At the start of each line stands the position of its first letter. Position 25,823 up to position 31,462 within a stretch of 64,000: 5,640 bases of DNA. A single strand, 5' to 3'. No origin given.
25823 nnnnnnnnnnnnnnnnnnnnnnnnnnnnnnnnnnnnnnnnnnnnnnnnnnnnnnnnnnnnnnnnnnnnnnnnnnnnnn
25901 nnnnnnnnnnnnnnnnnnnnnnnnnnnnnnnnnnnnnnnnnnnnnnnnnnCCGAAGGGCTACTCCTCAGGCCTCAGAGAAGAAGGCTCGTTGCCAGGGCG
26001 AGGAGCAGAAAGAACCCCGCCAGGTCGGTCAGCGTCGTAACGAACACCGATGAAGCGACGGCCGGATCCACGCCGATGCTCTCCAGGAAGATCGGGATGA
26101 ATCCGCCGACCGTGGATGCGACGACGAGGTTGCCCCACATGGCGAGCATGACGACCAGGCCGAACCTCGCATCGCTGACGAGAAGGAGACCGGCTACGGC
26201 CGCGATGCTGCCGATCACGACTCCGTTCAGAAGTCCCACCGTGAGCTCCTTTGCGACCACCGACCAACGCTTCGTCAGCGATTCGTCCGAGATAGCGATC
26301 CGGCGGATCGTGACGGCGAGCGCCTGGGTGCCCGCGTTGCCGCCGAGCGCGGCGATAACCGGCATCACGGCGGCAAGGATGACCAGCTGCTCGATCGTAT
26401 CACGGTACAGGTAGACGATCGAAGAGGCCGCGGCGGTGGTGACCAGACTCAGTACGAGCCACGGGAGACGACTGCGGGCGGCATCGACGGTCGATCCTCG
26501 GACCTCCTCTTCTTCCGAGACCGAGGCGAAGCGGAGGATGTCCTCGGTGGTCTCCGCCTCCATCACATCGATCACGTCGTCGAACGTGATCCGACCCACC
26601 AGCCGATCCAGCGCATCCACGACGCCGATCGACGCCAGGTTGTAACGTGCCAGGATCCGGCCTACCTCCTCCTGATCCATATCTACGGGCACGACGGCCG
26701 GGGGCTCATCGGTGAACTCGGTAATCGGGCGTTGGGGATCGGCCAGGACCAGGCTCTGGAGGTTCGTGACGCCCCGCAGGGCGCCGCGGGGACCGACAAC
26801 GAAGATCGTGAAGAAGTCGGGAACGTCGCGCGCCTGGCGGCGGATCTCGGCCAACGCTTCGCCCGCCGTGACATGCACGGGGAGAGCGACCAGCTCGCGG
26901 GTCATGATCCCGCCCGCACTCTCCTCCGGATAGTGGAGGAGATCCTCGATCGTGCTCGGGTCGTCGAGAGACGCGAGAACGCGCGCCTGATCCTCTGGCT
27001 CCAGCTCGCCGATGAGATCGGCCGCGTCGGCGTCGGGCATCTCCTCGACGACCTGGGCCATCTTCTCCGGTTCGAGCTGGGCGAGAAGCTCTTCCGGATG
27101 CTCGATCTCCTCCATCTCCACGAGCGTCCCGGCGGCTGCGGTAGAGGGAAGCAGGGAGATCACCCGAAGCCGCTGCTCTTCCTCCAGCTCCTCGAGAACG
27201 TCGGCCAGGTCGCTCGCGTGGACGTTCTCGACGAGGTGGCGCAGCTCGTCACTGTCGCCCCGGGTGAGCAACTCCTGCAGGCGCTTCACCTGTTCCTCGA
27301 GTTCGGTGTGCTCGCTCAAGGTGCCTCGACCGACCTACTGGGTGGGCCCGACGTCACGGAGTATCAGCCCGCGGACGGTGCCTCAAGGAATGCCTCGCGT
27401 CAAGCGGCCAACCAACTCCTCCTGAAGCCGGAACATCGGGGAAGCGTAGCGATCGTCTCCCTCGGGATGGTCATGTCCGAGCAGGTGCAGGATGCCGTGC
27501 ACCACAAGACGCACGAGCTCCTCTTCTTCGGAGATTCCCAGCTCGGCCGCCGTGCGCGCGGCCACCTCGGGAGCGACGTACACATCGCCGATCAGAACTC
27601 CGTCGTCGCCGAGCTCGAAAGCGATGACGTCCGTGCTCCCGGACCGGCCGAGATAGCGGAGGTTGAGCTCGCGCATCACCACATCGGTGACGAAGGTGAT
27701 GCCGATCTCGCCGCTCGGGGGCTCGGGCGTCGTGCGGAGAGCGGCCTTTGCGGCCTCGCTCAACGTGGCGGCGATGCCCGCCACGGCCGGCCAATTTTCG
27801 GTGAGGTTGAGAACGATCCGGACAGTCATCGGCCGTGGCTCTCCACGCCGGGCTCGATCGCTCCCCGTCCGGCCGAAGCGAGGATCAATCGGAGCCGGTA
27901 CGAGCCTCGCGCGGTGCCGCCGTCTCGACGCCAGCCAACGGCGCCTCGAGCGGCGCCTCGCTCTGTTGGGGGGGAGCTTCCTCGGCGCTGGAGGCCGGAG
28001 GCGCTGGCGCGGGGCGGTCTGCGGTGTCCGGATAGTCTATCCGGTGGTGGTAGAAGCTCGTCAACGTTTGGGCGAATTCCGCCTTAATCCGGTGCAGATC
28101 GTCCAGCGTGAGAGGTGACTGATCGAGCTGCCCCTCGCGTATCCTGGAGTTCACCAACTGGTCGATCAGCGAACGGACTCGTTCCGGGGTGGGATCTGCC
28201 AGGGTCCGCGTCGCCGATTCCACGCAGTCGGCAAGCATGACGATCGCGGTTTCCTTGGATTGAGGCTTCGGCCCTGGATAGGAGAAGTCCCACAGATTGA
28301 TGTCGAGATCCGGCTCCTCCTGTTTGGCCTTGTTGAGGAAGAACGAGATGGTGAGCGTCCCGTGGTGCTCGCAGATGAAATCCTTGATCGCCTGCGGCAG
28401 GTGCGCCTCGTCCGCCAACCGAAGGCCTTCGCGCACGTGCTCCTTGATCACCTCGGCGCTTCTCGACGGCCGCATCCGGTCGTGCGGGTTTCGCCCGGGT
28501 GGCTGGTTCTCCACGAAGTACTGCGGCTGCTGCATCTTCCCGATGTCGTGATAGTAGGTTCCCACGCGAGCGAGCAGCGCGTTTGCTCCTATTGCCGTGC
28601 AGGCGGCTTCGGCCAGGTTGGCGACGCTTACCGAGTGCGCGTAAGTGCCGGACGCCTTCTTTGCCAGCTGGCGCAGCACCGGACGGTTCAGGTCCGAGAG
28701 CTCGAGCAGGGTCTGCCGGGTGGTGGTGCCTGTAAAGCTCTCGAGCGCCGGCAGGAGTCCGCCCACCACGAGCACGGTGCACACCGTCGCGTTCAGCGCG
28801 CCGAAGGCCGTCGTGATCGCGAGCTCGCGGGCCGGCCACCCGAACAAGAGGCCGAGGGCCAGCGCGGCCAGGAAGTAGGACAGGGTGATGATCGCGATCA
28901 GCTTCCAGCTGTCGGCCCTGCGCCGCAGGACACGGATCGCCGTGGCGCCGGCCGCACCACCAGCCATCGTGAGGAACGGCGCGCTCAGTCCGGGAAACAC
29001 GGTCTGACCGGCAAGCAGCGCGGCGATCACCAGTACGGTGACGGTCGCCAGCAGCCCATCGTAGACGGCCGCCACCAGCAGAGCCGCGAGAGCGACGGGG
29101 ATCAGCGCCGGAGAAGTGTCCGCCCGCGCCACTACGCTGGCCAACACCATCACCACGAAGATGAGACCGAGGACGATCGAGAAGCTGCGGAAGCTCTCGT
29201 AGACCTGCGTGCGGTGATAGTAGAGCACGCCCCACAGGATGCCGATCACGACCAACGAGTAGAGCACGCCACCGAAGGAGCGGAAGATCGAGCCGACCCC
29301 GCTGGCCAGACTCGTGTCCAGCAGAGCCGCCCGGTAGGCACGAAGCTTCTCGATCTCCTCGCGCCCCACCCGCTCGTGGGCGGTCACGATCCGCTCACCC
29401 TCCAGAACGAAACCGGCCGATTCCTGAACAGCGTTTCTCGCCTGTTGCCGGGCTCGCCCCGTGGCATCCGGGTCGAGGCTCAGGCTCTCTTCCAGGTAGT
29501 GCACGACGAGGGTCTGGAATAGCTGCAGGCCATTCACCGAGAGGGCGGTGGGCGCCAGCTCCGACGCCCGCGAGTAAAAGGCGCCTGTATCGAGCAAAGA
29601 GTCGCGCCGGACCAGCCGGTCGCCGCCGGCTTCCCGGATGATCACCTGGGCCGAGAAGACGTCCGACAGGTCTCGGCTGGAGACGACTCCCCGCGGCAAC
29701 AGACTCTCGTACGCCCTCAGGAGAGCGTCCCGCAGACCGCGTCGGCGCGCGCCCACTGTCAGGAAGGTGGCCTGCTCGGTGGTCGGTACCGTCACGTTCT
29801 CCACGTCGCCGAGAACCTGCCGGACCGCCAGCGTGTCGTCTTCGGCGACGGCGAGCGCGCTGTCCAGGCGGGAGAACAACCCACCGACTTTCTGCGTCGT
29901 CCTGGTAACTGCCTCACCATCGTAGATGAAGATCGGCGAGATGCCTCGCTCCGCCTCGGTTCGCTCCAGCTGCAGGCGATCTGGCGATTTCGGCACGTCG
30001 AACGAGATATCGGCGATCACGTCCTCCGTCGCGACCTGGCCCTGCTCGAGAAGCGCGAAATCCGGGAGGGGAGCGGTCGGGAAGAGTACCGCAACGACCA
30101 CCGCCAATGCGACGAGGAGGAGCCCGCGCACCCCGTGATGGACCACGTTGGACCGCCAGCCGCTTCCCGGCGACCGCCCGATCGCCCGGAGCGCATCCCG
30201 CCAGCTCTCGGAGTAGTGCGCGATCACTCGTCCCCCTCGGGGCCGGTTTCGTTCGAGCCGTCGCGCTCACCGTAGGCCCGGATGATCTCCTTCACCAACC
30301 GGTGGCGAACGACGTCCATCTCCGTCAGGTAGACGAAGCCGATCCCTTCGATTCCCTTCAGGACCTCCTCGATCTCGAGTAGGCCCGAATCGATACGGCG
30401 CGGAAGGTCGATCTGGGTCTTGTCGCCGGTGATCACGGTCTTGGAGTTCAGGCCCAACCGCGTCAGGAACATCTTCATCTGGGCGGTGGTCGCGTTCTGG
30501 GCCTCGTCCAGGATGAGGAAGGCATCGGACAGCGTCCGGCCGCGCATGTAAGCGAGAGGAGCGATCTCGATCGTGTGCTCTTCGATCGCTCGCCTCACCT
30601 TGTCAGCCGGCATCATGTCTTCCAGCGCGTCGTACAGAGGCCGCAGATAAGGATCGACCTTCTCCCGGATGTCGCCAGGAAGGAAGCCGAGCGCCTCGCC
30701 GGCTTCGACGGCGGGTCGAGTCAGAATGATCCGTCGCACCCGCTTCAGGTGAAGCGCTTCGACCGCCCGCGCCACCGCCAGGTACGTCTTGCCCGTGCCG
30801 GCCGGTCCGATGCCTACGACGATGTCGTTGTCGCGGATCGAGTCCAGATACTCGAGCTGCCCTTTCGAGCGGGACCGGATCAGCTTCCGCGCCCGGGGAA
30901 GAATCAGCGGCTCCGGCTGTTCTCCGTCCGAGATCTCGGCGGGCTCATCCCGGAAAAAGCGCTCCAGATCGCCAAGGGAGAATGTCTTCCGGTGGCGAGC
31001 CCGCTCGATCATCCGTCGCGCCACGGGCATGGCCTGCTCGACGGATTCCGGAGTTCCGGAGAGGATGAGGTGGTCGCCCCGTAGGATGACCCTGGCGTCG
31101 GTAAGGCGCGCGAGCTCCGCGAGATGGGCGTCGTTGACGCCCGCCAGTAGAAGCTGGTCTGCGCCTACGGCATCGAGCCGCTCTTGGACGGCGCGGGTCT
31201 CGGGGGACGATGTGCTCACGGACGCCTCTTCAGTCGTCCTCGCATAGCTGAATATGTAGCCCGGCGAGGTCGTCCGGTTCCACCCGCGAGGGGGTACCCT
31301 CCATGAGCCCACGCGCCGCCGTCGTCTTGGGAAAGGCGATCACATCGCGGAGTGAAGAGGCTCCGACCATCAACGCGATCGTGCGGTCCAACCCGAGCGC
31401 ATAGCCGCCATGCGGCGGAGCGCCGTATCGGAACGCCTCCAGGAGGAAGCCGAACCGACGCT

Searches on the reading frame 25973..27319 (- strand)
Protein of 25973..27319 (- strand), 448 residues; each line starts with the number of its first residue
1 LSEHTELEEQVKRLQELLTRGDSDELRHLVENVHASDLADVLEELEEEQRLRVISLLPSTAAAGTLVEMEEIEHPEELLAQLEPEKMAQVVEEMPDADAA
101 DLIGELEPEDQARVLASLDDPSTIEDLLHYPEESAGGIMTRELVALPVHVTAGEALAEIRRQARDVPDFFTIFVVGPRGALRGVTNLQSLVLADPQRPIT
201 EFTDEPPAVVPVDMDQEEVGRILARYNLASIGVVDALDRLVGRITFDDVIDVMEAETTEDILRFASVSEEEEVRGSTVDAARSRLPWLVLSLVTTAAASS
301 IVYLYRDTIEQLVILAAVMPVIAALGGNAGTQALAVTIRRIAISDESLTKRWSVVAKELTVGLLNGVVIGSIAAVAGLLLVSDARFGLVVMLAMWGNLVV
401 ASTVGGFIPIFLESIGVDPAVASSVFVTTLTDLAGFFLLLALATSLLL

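Call 62: search_protein_families(library=pfam, proteins=[window:25973-27319:-], max_evalue=0.00001)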
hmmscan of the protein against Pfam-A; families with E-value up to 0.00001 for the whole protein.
window:25973-27319:- (448 aa): 3 families
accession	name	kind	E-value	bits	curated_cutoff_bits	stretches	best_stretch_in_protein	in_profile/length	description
PF01769.21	MgtE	-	8.9e-30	104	27.6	1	319-441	1-124/125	Divalent cation transporter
PF03448.22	MgtE_N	-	2.8e-18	66.8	25.9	1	34-133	2-102/102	MgtE intracellular N domain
PF00571.33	CBS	-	3.1e-08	34.3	24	0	201-253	3-55/57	CBS domain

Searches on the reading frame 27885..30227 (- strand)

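Call 62: search_protein_families(library=pfam, proteins=[window:27885-30227:-], max_evalue=0.00001)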
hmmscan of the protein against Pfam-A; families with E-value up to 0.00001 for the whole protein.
window:27885-30227:- (780 aa): 3 families
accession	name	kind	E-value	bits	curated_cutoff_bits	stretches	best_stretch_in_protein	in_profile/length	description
PF07697.16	7TMR-HDED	-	3.1e-22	80.1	27.6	1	63-299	3-221/224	7TM-HD extracellular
PF07698.17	7TM-7TMR_HD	-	2.5e-16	60.6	29.4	1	317-503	4-190/190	7TM receptor with intracellular HD hydrolase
PF01966.28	HD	-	5.9e-16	59.2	22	1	528-670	1-114/116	HD domain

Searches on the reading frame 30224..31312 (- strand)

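Call 62: search_protein_families(library=pfam, proteins=[window:30224-31312:-], max_evalue=0.00001)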
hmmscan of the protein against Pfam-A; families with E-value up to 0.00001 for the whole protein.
window:30224-31312:- (362 aa): 3 families
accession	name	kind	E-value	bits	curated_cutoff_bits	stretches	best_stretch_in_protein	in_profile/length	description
PF02562.22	PhoH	-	2.5e-92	308.5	27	1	145-347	2-204/205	PhoH-like protein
PF13604.12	AAA_30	-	1.5e-10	41.5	27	1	149-301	3-128/191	AAA domain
PF13245.12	AAA_19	-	7.8e-08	33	25.1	1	156-301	5-129/134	AAA domain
